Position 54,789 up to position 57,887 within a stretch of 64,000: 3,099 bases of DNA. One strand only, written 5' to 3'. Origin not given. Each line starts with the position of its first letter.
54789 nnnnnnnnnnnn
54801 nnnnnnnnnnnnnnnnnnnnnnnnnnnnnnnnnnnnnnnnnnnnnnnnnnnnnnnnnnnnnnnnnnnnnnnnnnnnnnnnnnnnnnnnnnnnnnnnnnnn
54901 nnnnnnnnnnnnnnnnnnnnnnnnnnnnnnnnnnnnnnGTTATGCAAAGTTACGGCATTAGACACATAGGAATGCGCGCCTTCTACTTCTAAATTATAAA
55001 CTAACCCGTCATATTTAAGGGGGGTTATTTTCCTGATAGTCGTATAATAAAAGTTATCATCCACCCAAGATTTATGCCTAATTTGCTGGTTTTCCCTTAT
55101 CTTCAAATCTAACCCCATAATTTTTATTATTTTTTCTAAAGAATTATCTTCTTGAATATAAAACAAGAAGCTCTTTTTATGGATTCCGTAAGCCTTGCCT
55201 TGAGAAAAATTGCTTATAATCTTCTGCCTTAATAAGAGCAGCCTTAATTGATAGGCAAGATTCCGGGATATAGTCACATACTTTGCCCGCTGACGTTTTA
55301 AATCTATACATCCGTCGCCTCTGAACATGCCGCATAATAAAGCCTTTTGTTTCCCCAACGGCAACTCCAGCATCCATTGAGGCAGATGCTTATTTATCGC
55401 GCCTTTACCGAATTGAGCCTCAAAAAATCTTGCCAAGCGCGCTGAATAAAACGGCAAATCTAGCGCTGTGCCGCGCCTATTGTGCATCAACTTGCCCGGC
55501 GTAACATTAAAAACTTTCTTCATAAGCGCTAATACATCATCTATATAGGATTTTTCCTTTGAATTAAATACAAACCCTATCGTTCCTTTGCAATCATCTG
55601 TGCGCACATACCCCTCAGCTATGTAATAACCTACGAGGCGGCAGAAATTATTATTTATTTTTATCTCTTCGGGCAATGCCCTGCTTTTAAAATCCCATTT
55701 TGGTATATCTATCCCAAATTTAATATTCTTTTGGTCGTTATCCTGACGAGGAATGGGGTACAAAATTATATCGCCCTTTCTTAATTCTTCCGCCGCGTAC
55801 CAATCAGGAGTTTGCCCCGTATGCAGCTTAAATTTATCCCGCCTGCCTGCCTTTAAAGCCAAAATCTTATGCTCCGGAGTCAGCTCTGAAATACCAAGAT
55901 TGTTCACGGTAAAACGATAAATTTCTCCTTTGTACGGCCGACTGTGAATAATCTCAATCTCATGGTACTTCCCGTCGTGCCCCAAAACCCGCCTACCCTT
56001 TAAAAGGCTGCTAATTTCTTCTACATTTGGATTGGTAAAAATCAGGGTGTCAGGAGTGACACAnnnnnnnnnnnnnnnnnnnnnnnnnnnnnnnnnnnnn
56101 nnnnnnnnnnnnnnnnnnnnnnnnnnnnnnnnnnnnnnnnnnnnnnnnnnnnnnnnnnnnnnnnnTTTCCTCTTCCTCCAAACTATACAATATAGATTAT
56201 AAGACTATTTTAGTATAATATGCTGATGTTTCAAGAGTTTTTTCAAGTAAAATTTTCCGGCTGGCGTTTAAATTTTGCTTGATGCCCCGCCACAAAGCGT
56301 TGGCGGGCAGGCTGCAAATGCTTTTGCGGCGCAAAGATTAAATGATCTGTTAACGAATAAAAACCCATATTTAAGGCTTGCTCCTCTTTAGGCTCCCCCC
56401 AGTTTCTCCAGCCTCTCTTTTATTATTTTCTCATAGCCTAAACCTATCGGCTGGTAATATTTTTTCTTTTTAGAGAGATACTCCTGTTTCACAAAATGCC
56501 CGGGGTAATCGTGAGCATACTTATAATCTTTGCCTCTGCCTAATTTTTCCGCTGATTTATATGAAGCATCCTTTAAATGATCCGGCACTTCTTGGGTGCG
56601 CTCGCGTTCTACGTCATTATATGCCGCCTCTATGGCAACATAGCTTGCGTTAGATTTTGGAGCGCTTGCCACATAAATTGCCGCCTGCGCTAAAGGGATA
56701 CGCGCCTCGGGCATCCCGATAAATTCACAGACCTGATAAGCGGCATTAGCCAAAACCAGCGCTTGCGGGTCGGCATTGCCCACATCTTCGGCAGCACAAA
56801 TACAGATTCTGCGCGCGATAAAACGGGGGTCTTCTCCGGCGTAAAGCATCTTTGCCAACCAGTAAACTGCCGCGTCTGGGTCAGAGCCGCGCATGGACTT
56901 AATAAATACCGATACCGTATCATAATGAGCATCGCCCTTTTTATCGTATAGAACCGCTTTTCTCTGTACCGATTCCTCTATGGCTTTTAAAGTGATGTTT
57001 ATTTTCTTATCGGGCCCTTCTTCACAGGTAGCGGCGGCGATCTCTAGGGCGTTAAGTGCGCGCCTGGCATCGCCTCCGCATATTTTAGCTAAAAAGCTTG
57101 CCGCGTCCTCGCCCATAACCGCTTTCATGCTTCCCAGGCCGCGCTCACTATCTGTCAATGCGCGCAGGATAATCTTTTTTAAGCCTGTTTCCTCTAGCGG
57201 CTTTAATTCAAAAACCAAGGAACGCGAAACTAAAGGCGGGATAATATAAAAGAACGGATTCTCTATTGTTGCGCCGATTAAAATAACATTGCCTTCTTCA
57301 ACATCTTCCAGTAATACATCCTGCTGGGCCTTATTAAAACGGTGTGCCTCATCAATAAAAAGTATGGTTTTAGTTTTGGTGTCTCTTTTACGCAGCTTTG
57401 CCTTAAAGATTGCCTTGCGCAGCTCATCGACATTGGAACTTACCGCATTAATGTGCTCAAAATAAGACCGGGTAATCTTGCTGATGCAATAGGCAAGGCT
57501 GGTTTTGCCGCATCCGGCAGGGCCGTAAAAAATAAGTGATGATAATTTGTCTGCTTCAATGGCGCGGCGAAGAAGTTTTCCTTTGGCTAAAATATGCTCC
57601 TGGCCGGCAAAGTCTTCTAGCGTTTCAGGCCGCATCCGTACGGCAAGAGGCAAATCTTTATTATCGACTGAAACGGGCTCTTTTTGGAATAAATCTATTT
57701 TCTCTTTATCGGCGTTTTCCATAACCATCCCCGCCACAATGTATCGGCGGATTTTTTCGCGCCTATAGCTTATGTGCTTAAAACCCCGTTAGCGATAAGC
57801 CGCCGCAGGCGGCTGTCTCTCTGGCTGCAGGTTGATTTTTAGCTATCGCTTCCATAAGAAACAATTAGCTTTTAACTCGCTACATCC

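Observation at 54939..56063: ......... intein inserted at the cluster-ligand cysteine of an IscU/NifU Fe-S scaffold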

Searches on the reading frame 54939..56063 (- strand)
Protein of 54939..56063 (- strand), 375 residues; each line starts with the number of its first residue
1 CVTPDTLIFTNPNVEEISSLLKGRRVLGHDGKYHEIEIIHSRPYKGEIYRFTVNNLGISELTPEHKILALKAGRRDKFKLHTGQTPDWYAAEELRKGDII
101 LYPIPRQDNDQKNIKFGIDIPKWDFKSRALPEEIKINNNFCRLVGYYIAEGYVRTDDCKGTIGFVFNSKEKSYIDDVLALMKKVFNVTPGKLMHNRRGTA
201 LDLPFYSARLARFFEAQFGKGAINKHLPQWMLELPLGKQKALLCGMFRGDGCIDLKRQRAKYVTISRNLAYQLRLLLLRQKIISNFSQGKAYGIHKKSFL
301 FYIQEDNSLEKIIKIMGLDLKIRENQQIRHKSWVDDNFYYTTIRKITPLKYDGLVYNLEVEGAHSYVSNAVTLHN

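Call 19: find_related_loci(query=A1, collection=genome_contigs, flank=6000)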
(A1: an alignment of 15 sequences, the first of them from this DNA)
Query A1 (375 aa) in genome_contigs; peptide patterns used: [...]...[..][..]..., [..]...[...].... (x = any residue, [..] = any of these).
227 stretches matched a pattern; 179 encode a relative of the query (tblastn E <= 1e-3); the best 80 are kept; 80 distinct loci.
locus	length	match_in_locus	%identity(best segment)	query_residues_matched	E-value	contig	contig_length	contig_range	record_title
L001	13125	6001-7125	69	1-375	2e-177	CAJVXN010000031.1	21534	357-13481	TPA_asm: uncultured bacterium isolate DRR093005_bin.42_MetaBAT_v2.12.1_MAG genome assembly, contig: NODE_1145_length_215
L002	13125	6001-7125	65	1-375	4e-173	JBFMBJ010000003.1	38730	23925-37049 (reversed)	MAG: Candidatus Omnitrophota bacterium isolate MAG161 MAG161_3, whole genome shotgun sequence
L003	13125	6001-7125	65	1-375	7e-172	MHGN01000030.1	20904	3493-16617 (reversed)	MAG: Omnitrophica WOR_2 bacterium RIFCSPHIGHO2_02_FULL_45_21 rifcsphigho2_02_scaffold_23119, whole genome shotgun sequen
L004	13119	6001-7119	61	1-375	2e-149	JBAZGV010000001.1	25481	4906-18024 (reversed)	MAG: Candidatus Omnitrophota bacterium isolate SO_2017_LW3_54 NODE_4895_length_25481_cov_0.964779_LW162_2017, whole geno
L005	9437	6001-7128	55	1-375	6e-137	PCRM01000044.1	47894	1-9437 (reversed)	MAG: Candidatus Nealsonbacteria bacterium CG23_combo_of_CG06-09_8_20_14_all_40_13 CG23_scaffold_271_c, whole genome shot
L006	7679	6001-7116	52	1-375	2e-130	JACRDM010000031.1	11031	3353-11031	MAG: Elusimicrobia bacterium isolate NC_groundwater_1672_Pr3_B-0.1um_44_11 SR-2_scaffold_141_688509, whole genome shotgu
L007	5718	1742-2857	53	1-375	3e-128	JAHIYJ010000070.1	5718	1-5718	MAG: Candidatus Omnitrophota bacterium isolate Modern_marine.mb.11 Modern_marine.mb.11_k141_1624403, whole genome shotgu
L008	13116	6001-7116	53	1-375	3e-127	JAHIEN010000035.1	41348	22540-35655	MAG: Candidatus Omnitrophota bacterium isolate KR11_0.1_MetaG.mb.20 KR11_0.1_MetaG.mb.20_k141_324725, whole genome shotg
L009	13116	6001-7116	50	1-375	3e-124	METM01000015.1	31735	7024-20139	MAG: candidate division WOR-1 bacterium RIFCSPHIGHO2_01_FULL_53_15 rifcsphigho2_01_scaffold_2940, whole genome shotgun s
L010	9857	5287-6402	52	1-375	9e-121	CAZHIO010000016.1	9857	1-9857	MAG TPA_asm: uncultured Planctomycetia bacterium isolate SRP178699_co1_494 genome assembly, contig: NODE_9503_length_985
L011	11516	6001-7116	49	1-375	1e-120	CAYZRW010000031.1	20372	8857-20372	MAG TPA_asm: uncultured Candidatus Bathyarchaeia archaeon isolate SRP098346_co1_347 genome assembly, contig: NODE_2504_l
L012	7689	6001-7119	49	1-375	1e-115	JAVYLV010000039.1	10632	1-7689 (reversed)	MAG: Thermoplasmatota archaeon isolate DPZ-2_202101_bins_122 DPZ-2_202101_bins_122_scaffold_39, whole genome shotgun seq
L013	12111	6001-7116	51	1-375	4e-111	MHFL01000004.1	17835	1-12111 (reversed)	MAG: Omnitrophica bacterium RIFCSPLOWO2_01_FULL_45_10 rifcsplowo2_01_scaffold_13609, whole genome shotgun sequence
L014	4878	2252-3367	51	1-375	3e-109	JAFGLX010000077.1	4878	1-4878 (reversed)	MAG: Candidatus Omnitrophota bacterium isolate Zod_Metabat.422 k87_6207367, whole genome shotgun sequence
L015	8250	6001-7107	51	1-375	6e-108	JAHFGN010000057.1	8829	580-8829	MAG: Candidatus Omnitrophota bacterium isolate nzgw316 NODE_10976_length_8830_cov_3.212539, whole genome shotgun sequenc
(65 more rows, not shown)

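Call 27: search_solved_structures(query=A1, max_evalue=0.001, show_alignments=1)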
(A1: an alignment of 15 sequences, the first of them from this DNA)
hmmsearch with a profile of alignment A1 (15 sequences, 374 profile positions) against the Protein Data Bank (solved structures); distinct sequences matched with E-value up to 0.001: 4.
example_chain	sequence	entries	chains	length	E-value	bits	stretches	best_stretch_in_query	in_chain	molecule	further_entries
2cw7_A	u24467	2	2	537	2.4e-16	62.8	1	133-305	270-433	Endonuclease PI-PkoII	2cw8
7qsu_A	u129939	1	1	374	6.2e-06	28.5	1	125-311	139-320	V-ATPase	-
2jmz_A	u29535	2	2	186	8.1e-06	28.1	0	342-367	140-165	Hypothetical protein MJ0781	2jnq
7qss_A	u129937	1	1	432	8.5e-06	28.1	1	125-311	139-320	V-type ATP synthase alpha chain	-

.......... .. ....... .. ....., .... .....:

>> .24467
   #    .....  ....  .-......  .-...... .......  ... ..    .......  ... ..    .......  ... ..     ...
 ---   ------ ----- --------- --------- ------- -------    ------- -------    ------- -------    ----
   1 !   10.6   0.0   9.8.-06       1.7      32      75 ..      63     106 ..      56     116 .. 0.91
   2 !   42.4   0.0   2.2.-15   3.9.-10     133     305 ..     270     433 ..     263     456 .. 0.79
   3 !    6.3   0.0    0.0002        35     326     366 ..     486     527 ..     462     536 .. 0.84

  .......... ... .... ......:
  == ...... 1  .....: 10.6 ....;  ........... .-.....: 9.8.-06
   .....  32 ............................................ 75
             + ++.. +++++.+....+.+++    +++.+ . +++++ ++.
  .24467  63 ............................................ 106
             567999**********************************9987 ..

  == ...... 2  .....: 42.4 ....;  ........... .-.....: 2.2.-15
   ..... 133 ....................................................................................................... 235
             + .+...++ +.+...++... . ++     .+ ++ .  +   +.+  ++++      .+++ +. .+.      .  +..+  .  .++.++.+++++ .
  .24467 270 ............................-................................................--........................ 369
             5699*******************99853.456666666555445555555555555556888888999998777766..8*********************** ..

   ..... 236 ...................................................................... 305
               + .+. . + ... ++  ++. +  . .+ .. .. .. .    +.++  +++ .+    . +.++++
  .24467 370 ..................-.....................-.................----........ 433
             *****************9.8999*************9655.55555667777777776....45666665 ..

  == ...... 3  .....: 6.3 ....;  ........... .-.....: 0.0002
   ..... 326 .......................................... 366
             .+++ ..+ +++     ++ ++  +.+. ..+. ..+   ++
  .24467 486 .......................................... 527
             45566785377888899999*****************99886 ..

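Call 44: predict_structure(alignment_id=A2)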
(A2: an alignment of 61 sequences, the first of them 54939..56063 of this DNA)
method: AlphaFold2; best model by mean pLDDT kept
length: 375 residues; sequences in the alignment: 61
mean_pLDDT: 93.3   pTM: 0.91
mean pLDDT of the five models: 93.3, 93.2, 92.9, 92.7, 92.4
residues with pLDDT >= 90: 322; 70-90: 38; 50-70: 15; < 50: 0
segments of 3 or more residues with pLDDT < 50: none
pLDDT, mean of each block of 10 residues (from residue 1): 97 96 97 97 98 96 97 71 86 95 95 91 77 96 98 89 96 97 95 93 94 96 96 97 97 93 97 97 94 92 94 95 70 92 96 98 96 96
secondary structure, 60 per line:
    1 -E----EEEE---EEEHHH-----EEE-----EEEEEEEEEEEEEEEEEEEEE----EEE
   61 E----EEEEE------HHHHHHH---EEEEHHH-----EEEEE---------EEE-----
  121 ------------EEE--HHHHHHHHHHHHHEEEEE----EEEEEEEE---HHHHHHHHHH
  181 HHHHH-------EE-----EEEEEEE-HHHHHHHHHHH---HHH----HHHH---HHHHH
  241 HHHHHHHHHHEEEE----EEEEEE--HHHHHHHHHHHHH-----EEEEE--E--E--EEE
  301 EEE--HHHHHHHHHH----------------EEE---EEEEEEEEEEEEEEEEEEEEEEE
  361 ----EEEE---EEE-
elements in order: E7-10 E14-16 E25-27 E33-53 E58-61 E66-70 H77-83 E87-90 E99-103 E113-115 E133-135 H138-150 E151-155 E160-167 H171-185 E200-206 H208-218 H229-232 H236-250 E251-254 E259-264 H267-279 E285-289 E298-303 H306-315 E332-334 E338-360 E365-368 E372-374

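Call 46: fold_search(model_id=the predicted structure, library=pdb)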
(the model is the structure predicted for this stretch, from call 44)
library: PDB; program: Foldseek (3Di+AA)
matches with E <= 10: 1044; with E <= 0.001: 60
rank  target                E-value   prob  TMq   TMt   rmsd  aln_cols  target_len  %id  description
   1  7qsu                  1.4e-22  1.00  0.73  0.75   5.0       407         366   20  Crystal structure of homing endonuclease-associated TliVMA intein (C1A, d333-339) (released 2022-03-30)
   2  7qss                  1.3e-21  1.00  0.73  0.64   5.7       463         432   17  Crystal structure of homing endonuclease-associated TliVMA intein (C1A) (released 2022-03-30)
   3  1vde_A                1.1e-17  1.00  0.59  0.53   8.0       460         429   14  PI-SCEI, A HOMING ENDONUCLEASE WITH PROTEIN SPLICING ACTIVITY (released 1998-04-08)
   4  2cw7                  1.8e-17  1.00  0.66  0.48  10.1       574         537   14  Crystal structure of intein homing endonuclease II (released 2006-04-18)
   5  1vde_B                2.5e-17  1.00  0.60  0.54   7.4       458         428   15  PI-SCEI, A HOMING ENDONUCLEASE WITH PROTEIN SPLICING ACTIVITY (released 1998-04-08)
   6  1ef0_A                3.9e-17  1.00  0.59  0.53   8.0       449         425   15  CRYSTAL STRUCTURE OF PI-SCEI MINIPRECURSOR (released 2000-06-07)
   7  7qst                  2.2e-16  1.00  0.64  0.66   6.9       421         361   16  Crystal structure of homing endonuclease-associated PhoVMA intein (C1A) (released 2022-03-30)
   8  1jva_B                2.3e-16  1.00  0.61  0.54   7.6       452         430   14  CRYSTAL STRUCTURE OF THE VMA1-DERIVED ENDONUCLEASE BEARING THE N AND C EXTEIN PROPEPTIDES (released 2002-08-29)
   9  1jva_A                1.5e-15  1.00  0.57  0.52   8.0       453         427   14  CRYSTAL STRUCTURE OF THE VMA1-DERIVED ENDONUCLEASE BEARING THE N AND C EXTEIN PROPEPTIDES (released 2002-08-29)
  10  1lws_A                2.2e-15  1.00  0.59  0.53   7.9       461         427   15  Crystal structure of the intein homing endonuclease PI-SceI bound to its recognition sequence (released 2002-09-27)
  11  1dq3                  2.9e-15  1.00  0.64  0.54   7.4       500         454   10  CRYSTAL STRUCTURE OF AN ARCHAEAL INTEIN-ENCODED HOMING ENDONUCLEASE PI-PFUI (released 2000-07-05)
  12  1um2_B                1.1e-14  1.00  0.60  0.55   7.8       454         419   15  Crystal Structure of the Vma1-Derived Endonuclease with the Ligated Extein Segment (released 2004-09-22)
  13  1lwt_A                1.2e-14  1.00  0.57  0.49   8.4       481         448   15  Crystal structure of the intein homing endonuclease PI-SceI bound to its substrate DNA (Ca2+ free) (released 2002-09-27)
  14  1um2_A                1.8e-14  1.00  0.58  0.53   8.0       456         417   15  Crystal Structure of the Vma1-Derived Endonuclease with the Ligated Extein Segment (released 2004-09-22)
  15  1dfa                  3.0e-14  1.00  0.57  0.53   8.2       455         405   14  CRYSTAL STRUCTURE OF PI-SCEI IN C2 SPACE GROUP (released 1999-12-08)
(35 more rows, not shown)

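Call 55: find_related_loci(query=A1, collection=viral_contigs, flank=4000)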
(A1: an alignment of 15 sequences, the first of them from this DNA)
Query A1 (375 aa) in viral_contigs; peptide patterns used: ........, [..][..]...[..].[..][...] (x = any residue, [..] = any of these).
9 stretches matched a pattern; 1 encode a relative of the query (tblastn E <= 1e-3); 1 distinct loci.
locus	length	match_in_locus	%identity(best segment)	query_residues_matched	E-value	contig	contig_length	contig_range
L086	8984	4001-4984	21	14-375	7e-7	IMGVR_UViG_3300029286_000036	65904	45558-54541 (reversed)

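Call 59: search_protein_families(library=pfam, proteins=[L009:4701-5891:+, L012:4666-5874:+, L015:4600-5808:+], max_evalue=1e-10)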
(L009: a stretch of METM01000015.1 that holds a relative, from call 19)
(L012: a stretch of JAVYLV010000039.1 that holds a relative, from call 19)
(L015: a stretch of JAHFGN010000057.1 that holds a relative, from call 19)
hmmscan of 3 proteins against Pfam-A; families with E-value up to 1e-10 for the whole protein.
L009:4701-5891:+ (397 aa): 1 family
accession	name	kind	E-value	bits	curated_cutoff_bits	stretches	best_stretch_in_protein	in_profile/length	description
PF00266.25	Aminotran_5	-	9.8e-85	285.2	21.5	1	7-375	1-371/371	Aminotransferase class-V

L012:4666-5874:+ (403 aa): 1 family
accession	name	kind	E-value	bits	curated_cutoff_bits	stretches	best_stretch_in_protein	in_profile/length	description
PF00266.25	Aminotran_5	-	4.2e-90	302.8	21.5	1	18-383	1-371/371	Aminotransferase class-V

L015:4600-5808:+ (403 aa): 1 family
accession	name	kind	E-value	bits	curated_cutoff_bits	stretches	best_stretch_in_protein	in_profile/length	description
PF00266.25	Aminotran_5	-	2.9e-100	336.3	21.5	1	18-380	1-370/371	Aminotransferase class-V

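Call 63: search_protein_representatives(protein=window:54939-56063:-)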
Query: 375 residues. Proteins with E-value up to 0.001 (for the whole library): 7749; up to 1e-10: 3166; up to 1e-30: 274. The best 150 are listed.
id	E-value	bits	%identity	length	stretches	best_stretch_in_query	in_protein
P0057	3.7e-125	434.5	53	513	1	1-375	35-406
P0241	3.9e-95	335.7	57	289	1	1-251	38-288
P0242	7.3e-90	318.3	49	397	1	77-375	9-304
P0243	1.2e-83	297.9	29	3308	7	1-366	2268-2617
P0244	1.1e-74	268.4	42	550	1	1-375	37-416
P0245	5.7e-74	266.0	41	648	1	1-375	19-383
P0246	9.4e-73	262.0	28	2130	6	1-375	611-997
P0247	1.1e-67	245.3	26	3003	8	1-371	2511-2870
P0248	2.8e-67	244.0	39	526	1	6-375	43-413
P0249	2.9e-67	243.9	33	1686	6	135-375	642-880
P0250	1.5e-65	238.3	38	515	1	1-375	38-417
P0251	8.7e-63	229.2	37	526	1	1-375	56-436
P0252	2.0e-61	224.7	33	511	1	1-375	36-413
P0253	6.8e-59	216.4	43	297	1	3-285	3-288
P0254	7.4e-58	213.0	35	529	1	1-375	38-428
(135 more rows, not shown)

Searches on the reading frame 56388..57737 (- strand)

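Call 16: search_protein_families(library=pfam, proteins=[window:56388-57737:-], max_evalue=0.00001)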
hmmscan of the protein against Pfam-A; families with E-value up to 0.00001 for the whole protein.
window:56388-57737:- (449 aa): 6 families
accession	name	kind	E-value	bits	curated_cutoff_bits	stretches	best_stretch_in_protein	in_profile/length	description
PF12002.13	MgsA_C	-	6.7e-71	238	27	1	284-446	1-166/167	MgsA AAA+ ATPase C terminal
PF16193.11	AAA_assoc_2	-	5.3e-27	94.3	34.3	1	205-283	4-81/81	AAA C-terminal domain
PF00004.35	AAA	-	1.7e-12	48.3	21.2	1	68-172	1-122/131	ATPase family associated with various cellular activities (AAA)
PF05496.18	RuvB_N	-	3.1e-12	47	27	1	35-151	1-113/159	Holliday junction DNA helicase RuvB P-loop domain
PF13173.12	AAA_14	-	4.9e-06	27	27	0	68-181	5-123/129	AAA domain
PF01078.27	Mg_chelatase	-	9.7e-06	25.6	20.3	0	66-91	23-48/207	Magnesium chelatase, subunit ChlI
